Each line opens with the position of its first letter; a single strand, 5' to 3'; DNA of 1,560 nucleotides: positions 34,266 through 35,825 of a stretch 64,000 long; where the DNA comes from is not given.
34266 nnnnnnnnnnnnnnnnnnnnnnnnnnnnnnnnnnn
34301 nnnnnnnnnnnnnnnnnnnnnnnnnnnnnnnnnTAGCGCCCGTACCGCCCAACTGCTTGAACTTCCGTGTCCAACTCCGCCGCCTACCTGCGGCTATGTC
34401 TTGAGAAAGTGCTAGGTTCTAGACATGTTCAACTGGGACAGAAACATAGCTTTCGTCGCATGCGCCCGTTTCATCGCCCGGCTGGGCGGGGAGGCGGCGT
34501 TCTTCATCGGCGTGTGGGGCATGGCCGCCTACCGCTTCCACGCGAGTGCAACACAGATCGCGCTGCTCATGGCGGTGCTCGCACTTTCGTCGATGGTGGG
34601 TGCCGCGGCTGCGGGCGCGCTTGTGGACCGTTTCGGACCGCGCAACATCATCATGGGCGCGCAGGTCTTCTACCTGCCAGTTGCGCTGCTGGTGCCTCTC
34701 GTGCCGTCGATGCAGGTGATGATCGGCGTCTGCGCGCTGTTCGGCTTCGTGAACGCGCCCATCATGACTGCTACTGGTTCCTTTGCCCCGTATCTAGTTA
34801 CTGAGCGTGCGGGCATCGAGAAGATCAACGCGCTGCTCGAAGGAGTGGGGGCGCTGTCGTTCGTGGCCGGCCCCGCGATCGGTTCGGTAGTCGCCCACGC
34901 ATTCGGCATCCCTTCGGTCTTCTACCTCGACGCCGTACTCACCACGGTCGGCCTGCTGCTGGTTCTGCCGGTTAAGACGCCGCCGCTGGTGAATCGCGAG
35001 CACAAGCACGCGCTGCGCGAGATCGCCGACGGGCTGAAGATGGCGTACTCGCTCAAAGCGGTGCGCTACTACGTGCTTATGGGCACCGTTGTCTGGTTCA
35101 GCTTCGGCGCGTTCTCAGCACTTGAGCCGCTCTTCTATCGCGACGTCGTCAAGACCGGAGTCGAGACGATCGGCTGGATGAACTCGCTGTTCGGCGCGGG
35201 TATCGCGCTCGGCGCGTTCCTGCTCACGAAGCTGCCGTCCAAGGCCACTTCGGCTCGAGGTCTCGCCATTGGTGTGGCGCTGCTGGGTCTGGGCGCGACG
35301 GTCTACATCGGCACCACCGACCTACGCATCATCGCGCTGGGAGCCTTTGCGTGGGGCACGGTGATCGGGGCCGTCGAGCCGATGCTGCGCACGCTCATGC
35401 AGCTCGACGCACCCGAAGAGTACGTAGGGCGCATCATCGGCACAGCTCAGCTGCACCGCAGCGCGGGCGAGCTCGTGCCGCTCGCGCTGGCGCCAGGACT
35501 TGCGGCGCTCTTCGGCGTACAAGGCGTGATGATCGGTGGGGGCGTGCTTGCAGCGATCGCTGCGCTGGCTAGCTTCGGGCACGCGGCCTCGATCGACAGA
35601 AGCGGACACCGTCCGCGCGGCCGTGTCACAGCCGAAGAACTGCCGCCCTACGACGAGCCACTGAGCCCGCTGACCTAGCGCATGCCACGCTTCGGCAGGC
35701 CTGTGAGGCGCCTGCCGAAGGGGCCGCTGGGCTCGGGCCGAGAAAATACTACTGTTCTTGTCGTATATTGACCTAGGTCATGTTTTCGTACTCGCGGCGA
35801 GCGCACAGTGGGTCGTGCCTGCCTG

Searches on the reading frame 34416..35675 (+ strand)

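Call 6: search_protein_families(library=pfam, proteins=[window:34416-35675:+], max_evalue=0.01)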
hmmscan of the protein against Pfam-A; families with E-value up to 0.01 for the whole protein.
window:34416-35675:+ (420 aa): 3 families
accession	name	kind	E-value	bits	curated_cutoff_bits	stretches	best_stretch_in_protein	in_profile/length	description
PF07690.21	MFS_1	-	1.1e-31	110.5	33.4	1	15-351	2-342/347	Major Facilitator Superfamily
PF05977.19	MFS_3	-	2.3e-08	33.4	27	1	32-343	33-347/524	Transmembrane secretion effector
PF00083.30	Sugar_tr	-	0.00053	19.4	22.3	0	251-354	47-153/452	Sugar (and other) transporter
